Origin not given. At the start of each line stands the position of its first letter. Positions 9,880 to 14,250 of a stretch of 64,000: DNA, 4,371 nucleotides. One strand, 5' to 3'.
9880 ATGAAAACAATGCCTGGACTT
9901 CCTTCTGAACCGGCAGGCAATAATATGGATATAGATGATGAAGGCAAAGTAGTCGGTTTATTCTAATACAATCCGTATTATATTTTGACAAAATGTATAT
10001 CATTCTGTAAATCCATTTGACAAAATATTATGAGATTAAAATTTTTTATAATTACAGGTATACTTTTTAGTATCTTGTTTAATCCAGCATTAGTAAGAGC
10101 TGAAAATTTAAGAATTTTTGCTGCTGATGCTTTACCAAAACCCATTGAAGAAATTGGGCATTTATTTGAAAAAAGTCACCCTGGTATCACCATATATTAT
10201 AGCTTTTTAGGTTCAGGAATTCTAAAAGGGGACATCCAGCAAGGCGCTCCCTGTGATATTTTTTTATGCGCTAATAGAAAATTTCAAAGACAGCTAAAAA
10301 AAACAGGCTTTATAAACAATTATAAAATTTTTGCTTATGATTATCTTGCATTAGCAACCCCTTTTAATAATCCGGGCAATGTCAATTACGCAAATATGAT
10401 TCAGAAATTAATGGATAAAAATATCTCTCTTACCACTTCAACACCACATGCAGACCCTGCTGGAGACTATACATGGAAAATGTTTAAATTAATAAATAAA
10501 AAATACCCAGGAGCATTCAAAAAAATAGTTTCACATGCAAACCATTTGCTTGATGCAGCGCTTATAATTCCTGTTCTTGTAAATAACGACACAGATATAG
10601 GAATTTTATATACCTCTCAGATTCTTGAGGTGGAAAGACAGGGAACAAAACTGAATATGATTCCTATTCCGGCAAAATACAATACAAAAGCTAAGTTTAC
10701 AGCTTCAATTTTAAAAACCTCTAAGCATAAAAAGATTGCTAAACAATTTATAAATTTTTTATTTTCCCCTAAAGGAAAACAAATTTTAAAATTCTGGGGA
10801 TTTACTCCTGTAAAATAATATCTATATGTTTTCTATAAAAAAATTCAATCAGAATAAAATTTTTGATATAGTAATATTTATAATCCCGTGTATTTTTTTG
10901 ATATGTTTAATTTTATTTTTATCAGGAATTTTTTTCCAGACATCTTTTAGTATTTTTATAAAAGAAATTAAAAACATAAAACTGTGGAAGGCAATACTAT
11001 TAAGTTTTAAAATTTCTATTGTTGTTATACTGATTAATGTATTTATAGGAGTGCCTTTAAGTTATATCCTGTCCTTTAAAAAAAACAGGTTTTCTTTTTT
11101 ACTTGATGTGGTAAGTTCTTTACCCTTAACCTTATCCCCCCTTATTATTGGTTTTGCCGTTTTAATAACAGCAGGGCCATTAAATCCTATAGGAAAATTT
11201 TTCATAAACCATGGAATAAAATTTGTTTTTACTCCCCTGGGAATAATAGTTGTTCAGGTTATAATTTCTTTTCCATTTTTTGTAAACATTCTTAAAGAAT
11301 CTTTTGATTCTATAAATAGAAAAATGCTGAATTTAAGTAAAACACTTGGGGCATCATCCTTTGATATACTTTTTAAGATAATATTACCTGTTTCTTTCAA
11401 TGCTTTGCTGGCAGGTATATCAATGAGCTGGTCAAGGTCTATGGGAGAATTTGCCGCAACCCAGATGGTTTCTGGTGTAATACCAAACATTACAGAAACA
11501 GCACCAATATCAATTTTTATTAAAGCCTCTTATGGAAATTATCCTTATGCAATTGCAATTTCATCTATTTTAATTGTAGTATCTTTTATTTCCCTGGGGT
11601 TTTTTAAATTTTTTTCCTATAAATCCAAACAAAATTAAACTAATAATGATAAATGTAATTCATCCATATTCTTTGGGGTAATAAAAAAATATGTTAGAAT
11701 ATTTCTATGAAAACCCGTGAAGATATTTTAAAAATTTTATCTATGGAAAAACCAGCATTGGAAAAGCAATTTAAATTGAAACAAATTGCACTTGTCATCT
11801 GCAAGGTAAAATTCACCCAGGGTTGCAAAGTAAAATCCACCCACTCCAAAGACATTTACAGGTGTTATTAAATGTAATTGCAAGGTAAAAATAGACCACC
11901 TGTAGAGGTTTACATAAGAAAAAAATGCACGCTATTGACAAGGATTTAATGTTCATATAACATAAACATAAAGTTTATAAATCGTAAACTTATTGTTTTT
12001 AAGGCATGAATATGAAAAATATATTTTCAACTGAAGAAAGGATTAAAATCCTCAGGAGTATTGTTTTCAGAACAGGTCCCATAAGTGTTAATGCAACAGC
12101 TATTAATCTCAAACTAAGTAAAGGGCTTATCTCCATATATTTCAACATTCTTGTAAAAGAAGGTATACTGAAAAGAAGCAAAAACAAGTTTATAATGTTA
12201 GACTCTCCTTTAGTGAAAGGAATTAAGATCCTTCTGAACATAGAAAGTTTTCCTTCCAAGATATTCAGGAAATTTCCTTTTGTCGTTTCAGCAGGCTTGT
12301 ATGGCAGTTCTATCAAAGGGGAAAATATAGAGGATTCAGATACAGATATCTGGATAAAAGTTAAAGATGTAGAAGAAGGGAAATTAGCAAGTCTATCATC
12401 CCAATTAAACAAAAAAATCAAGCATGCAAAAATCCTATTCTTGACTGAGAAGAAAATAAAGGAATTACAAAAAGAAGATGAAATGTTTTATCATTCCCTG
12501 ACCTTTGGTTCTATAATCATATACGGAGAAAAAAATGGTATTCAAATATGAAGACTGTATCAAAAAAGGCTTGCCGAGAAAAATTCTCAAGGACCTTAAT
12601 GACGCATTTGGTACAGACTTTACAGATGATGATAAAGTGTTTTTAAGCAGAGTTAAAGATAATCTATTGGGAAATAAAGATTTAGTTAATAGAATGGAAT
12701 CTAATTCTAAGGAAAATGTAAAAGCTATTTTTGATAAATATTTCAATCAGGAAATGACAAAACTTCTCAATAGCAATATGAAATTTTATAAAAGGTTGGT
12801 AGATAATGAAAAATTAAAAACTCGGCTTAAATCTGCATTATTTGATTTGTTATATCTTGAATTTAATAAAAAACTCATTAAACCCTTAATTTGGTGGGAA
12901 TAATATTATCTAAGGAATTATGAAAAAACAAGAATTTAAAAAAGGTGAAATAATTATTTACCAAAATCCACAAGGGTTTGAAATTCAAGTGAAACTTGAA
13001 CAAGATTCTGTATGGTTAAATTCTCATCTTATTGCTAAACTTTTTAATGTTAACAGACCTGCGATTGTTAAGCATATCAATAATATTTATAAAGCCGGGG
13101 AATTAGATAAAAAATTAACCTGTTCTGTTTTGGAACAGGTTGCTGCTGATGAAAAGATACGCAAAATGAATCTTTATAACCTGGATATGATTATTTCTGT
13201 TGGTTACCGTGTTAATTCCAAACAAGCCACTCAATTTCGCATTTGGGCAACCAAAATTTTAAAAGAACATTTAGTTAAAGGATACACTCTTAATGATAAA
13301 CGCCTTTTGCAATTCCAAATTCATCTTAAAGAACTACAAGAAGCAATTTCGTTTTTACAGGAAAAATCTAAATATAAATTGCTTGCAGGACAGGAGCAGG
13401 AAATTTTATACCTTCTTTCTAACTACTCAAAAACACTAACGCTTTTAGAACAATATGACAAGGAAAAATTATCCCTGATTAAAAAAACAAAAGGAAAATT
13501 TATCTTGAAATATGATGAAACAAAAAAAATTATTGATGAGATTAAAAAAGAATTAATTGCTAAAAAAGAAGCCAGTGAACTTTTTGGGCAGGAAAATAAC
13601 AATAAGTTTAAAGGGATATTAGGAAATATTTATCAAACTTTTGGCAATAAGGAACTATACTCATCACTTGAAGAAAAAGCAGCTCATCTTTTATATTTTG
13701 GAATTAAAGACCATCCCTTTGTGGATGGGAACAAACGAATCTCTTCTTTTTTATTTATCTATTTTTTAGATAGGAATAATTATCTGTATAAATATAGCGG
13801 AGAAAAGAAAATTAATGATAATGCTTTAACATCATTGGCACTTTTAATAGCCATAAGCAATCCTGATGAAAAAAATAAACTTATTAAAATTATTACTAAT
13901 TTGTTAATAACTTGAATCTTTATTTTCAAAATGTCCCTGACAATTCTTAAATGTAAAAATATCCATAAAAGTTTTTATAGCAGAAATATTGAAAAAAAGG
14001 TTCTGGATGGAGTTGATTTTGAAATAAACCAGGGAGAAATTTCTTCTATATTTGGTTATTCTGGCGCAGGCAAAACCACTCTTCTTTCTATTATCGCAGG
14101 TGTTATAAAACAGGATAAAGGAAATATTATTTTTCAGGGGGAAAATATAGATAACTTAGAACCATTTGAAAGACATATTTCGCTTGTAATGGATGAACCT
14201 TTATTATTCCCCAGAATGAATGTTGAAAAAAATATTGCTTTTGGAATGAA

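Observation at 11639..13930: A 2.3 kb toxin/defense-like island inserted between modB and its cognate ABC ATPase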

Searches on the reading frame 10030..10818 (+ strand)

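Call 3: search_protein_families(library=pfam, proteins=[window:10030-10818:+], max_evalue=0.1)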
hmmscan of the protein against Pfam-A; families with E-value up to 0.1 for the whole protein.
window:10030-10818:+ (262 aa): 5 families
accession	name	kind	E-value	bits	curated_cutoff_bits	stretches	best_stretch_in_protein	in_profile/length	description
PF13531.11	SBP_bac_11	-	2.3e-41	142.5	25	1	27-259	1-227/227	Bacterial extracellular solute-binding protein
PF01547.30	SBP_bac_1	-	5.5e-18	66.4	26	1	33-250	6-306/307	Bacterial extracellular solute-binding protein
PF13416.11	SBP_bac_8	-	1.5e-05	25.4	27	1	146-261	156-261/279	Bacterial extracellular solute-binding protein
PF13343.11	SBP_bac_6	-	0.0013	18.7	24.6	1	227-261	185-219/245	Bacterial extracellular solute-binding protein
PF12849.12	PBP_like_2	-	0.029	14.5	27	0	41-247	30-266/267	PBP superfamily domain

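Call 5: search_protein_families(library=ncbifam, proteins=[window:10030-10818:+], max_evalue=0.1)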
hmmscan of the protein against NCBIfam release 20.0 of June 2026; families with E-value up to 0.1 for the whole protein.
window:10030-10818:+ (262 aa): 10 families
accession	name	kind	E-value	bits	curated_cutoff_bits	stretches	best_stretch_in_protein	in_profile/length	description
NF002918.0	PRK03537.1-4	equivalog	1.4e-36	126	288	1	25-260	6-245/246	molybdate ABC transporter substrate-binding protein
TIGR01256.1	modA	equivalog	2e-30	106.4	62.5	1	34-257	3-217/217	molybdate ABC transporter substrate-binding protein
NF002917.0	PRK03537.1-3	equivalog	8.7e-28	97.2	264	1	11-260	9-263/267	molybdate ABC transporter substrate-binding protein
NF002916.0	PRK03537.1-2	equivalog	1.1e-23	84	359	1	25-261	3-243/244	molybdate ABC transporter substrate-binding protein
NF002919.0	PRK03537.1-6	equivalog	5.9e-22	78.4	482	1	49-261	57-273/275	molybdate ABC transporter substrate-binding protein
NF002920.0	PRK03537.2-1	equivalog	8.6e-17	61.2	470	1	4-259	4-273/314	molybdate ABC transporter substrate-binding protein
NF007958.0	PRK10677.1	equivalog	1.8e-14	53.4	253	1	8-260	10-255/256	molybdate ABC transporter substrate-binding protein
NF002915.0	PRK03537.1-1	equivalog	3.9e-14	52.7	383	1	59-259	28-226/236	molybdate ABC transporter substrate-binding protein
NF003196.0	PRK04168.1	equivalog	7.5e-11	41.5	355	2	11-172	18-185/338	tungstate ABC transporter substrate-binding protein WtpA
TIGR03730.1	tungstate_WtpA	equivalog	1.3e-08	34.2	242.75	1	26-169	2-150/275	tungstate ABC transporter substrate-binding protein WtpA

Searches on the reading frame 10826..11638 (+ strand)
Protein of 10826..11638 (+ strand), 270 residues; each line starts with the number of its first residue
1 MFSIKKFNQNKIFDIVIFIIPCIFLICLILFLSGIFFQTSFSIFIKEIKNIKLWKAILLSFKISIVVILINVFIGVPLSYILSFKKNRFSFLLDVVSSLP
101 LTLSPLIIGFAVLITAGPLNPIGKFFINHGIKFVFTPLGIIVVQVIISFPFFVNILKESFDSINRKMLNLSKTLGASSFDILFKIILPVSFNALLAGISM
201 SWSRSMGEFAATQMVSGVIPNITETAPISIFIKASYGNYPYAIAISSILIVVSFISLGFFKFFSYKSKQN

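Call 3: search_protein_families(library=pfam, proteins=[window:10826-11638:+], max_evalue=0.1)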
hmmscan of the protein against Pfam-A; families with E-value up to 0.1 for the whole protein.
window:10826-11638:+ (270 aa): 2 families
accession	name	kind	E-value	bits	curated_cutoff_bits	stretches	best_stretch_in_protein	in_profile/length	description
PF00528.27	BPD_transp_1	-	9.5e-15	55.2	26.4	1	75-263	1-178/184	Binding-protein-dependent transport system inner membrane component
PF11857.13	DUF3377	-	0.09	13.2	26.5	1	10-37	24-51/72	Domain of unknown function (DUF3377)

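Call 5: search_protein_families(library=ncbifam, proteins=[window:10826-11638:+], max_evalue=0.1)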
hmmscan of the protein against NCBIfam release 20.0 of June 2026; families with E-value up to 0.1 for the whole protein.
window:10826-11638:+ (270 aa): 34 families (the best 25 are shown)
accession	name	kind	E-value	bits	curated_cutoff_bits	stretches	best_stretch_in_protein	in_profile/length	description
TIGR01581.1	Mo_ABC_porter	hypoth_equivalog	4.7e-49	166.9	210.3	1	36-257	2-223/225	ABC transporter permease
TIGR02141.1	modB_ABC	equivalog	2.9e-46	157.7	182.6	1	59-263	2-205/208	molybdate ABC transporter permease subunit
TIGR00969.1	3a0106s02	subfamily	8.2e-38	130.4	240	1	13-257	20-263/272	sulfate ABC transporter permease subunit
NF006939.0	PRK09421.1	equivalog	2e-36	125.6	262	1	53-267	8-224/230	molybdate ABC transporter permease subunit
TIGR02139.1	permease_CysT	equivalog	7.1e-36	124.1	246.1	1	26-260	18-255/265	sulfate ABC transporter permease subunit CysT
TIGR02140.1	permease_CysW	equivalog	1.5e-30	106.5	329.1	1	17-264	6-256/261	sulfate ABC transporter permease subunit CysW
NF040839.1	tungstate_WtpB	equivalog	3.2e-30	105.6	340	1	15-262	3-246/251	tungstate ABC transporter permease WtpB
NF008208.0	PRK10971.1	equivalog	2.1e-26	93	415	1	22-257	20-260/277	sulfate/thiosulfate ABC transporter permease CysT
NF038017.1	ABC_perm1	subfamily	2.2e-21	76.7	100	1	60-250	1-184/184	ABC transporter permease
NF008620.0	PRK11602.1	equivalog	4.1e-21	75.4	442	1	7-257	15-266/291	sulfate/thiosulfate ABC transporter permease CysW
TIGR03255.1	PhnV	equivalog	1.3e-14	54.5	358.7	1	15-257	24-258/270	2-aminoethylphosphonate ABC transport system, membrane component PhnV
NF011624.0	PRK15050.1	equivalog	8.7e-14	51.3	247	1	37-261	55-283/297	2-aminoethylphosphonate ABC transporter permease subunit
NF007044.0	PRK09497.1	equivalog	1.8e-13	50.6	348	1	18-255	22-266/285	spermidine/putrescine ABC transporter permease PotB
NF041773.1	tung_perm_TupB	equivalog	2.7e-13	50.2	320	1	52-255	21-217/230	tungstate ABC transporter permease TupB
TIGR02138.1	phosphate_pstC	equivalog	1.1e-09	37.7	196.45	1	16-258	12-286/296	phosphate ABC transporter permease subunit PstC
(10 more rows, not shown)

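Call 11: find_encoding_contigs(protein=window:10826-11638:+, flank=8000, max_places=10)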
Protein window:10826-11638:+ (270 aa): 19 contigs read that carry it; 6 places shown.
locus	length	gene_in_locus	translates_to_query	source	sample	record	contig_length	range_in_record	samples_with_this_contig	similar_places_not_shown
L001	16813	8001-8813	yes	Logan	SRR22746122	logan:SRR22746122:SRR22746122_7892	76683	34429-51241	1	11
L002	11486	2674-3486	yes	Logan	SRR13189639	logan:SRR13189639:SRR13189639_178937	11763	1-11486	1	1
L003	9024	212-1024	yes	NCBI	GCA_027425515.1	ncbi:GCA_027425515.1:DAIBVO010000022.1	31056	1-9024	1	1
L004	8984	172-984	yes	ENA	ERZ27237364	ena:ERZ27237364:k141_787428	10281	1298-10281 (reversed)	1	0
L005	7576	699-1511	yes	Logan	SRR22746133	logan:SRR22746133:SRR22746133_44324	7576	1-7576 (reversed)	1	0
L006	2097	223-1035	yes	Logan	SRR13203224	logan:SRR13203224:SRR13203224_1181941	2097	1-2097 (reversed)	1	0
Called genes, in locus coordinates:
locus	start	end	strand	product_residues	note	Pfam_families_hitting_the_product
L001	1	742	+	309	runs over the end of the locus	PF01209:Ubie_methyltran (weak), PF13649:Methyltransf_25, PF08241:Methyltransf_11, PF13489:Methyltransf_23, PF13847:Methyltransf_31 (weak)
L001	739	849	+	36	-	-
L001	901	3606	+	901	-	PF13510:Fer2_4, PF10588:NADH-G_4Fe-4S_3, PF12838:Fer4_7 (weak), PF22117:Fer4_Nqo3, PF00037:Fer4 (weak), PF04879:Molybdop_Fe4S4, PF00384:Molybdopterin, PF01568:Molydop_binding, +2 more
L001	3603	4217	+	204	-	PF12804:NTP_transf_3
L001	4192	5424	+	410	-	PF03453:MoeA_N, PF00994:MoCF_biosynth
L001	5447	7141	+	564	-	PF01268:FTHFS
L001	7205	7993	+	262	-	PF01547:SBP_bac_1, PF13531:SBP_bac_11, PF13416:SBP_bac_8 (faint)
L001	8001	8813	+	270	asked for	PF00528:BPD_transp_1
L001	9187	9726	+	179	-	PF01909:NTP_transf_2 (weak), PF18765:Polbeta (weak)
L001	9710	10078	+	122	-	-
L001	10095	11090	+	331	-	PF13310:Virulence_RhuM, PF02661:Fic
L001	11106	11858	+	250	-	PF00005:ABC_tran, PF13304:AAA_21 (faint)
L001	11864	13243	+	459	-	PF01743:PolyA_pol, PF12627:PolyA_pol_RNAbd, PF01966:HD, PF13735:tRNA_NucTran2_2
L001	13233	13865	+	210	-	PF00753:Lactamase_B, PF23023:Anti-Pycsar_Apyc1 (weak)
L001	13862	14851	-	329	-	PF00520:Ion_trans (faint), PF07885:Ion_trans_2, PF02254:TrkA_N, PF06241:Castor_Poll_mid (weak), PF02080:TrkA_C (weak)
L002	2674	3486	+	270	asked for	PF00528:BPD_transp_1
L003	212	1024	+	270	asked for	PF00528:BPD_transp_1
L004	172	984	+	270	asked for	PF00528:BPD_transp_1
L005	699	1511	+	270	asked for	PF00528:BPD_transp_1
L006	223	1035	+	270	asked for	PF00528:BPD_transp_1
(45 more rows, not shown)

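Call 13: find_related_loci(query=window:10826-11635:+, collection=genome_contigs, flank=7000)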
Query window:10826-11635:+ (270 aa) in genome_contigs; peptide patterns used: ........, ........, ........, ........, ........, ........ (x = any residue, [..] = any of these).
323 stretches matched a pattern; 26 encode a relative of the query (tblastn E <= 1e-3); 26 distinct loci.
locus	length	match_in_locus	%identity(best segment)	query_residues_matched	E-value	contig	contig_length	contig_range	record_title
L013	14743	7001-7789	75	8-270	2e-128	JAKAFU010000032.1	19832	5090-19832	MAG: bacterium isolate WY2.bin12 NODE_3733_length_19832_cov_2.541741, whole genome shotgun sequence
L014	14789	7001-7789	74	8-270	6e-127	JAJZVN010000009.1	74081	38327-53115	MAG: bacterium isolate SKS5.bin53 NODE_565_length_74081_cov_5.484896, whole genome shotgun sequence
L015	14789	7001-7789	75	8-270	1e-126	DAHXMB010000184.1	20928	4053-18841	MAG TPA_asm: Candidatus Acididesulfobacter sp. isolate clean1611 k141_70696, whole genome shotgun sequence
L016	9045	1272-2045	75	8-265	8e-126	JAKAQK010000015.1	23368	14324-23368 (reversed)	MAG: bacterium isolate YF2.bin53 NODE_1952_length_23368_cov_2.979906, whole genome shotgun sequence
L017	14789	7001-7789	73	8-270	2e-125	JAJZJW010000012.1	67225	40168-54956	MAG: bacterium isolate LSA5.bin79 NODE_450_length_67225_cov_8.631137, whole genome shotgun sequence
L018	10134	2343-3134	72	6-269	2e-124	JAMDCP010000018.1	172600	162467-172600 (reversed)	MAG: Deltaproteobacteria bacterium isolate FK_Sedi_B_Bin.167 NODE_78_length_172600_cov_463.991, whole genome shotgun seq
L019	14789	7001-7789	72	7-269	3e-123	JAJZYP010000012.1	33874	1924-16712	MAG: bacterium isolate TL1-5.bin36 NODE_1374_length_33874_cov_2.846060, whole genome shotgun sequence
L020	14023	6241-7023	75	8-268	1e-124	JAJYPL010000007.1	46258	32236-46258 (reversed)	MAG: bacterium isolate DS3.bin55 NODE_576_length_46258_cov_8.590969, whole genome shotgun sequence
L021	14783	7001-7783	70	8-268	3e-121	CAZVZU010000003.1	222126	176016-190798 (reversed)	MAG TPA_asm: uncultured Actinomycetes bacterium isolate SRP128015_co4_17 genome assembly, contig: NODE_11_length_222126_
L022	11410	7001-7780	70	8-267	5e-121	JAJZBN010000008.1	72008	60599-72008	MAG: bacterium isolate HSP2.bin5 NODE_209_length_72008_cov_19.036866, whole genome shotgun sequence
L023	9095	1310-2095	68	6-267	6e-120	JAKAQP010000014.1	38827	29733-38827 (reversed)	MAG: bacterium isolate YF2.bin80 NODE_803_length_38827_cov_14.733618, whole genome shotgun sequence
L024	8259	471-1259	68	8-270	7e-120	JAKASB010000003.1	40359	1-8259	MAG: bacterium isolate YP1.bin11 NODE_839_length_40359_cov_57.927346, whole genome shotgun sequence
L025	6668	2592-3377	68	6-267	6e-120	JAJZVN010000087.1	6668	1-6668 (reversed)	MAG: bacterium isolate SKS5.bin53 NODE_22725_length_6668_cov_4.412475, whole genome shotgun sequence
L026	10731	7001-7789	68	6-268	1e-119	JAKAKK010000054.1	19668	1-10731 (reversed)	MAG: bacterium isolate WY4.bin64 NODE_3344_length_19668_cov_11.709738, whole genome shotgun sequence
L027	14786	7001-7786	69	6-267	7e-119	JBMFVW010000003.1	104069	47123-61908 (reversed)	MAG: Candidatus Acidulodesulfobacterium sp. isolate KM4364-02 NODE_30_length_104069_cov_195.802978, whole genome shotgun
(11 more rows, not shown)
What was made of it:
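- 10826..11638 (+): modB, ABC permease. 24 relatives at 66-75% identity (call 13).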

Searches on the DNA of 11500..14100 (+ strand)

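Call 30: search_rna_families(source=window, start=11500, end=14100, threshold=evalue, max_evalue=1)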
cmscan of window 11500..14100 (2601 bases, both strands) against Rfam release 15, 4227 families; matches with E-value up to 1: 1.
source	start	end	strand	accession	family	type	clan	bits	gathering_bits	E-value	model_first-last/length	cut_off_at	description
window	11595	11647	-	RF01898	mir-363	Gene; miRNA;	CL00110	20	58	0.31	1-80/80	no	mir-363 microRNA precursor family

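Call 61: search_dna_similar(query=window:11639-12010:+, collection=plasmids, mode=distant, max_evalue=0.01, max_rows=10)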
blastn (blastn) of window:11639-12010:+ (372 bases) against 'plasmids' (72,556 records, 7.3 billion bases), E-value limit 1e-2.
No match.

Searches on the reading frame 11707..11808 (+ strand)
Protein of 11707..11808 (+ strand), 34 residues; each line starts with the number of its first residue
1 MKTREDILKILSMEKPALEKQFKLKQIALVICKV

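Call 69: search_protein_families(library=pfam, proteins=[window:11707-11808:+], max_evalue=10)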
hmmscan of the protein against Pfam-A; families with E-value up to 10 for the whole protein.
seq(34 aa): 0 families
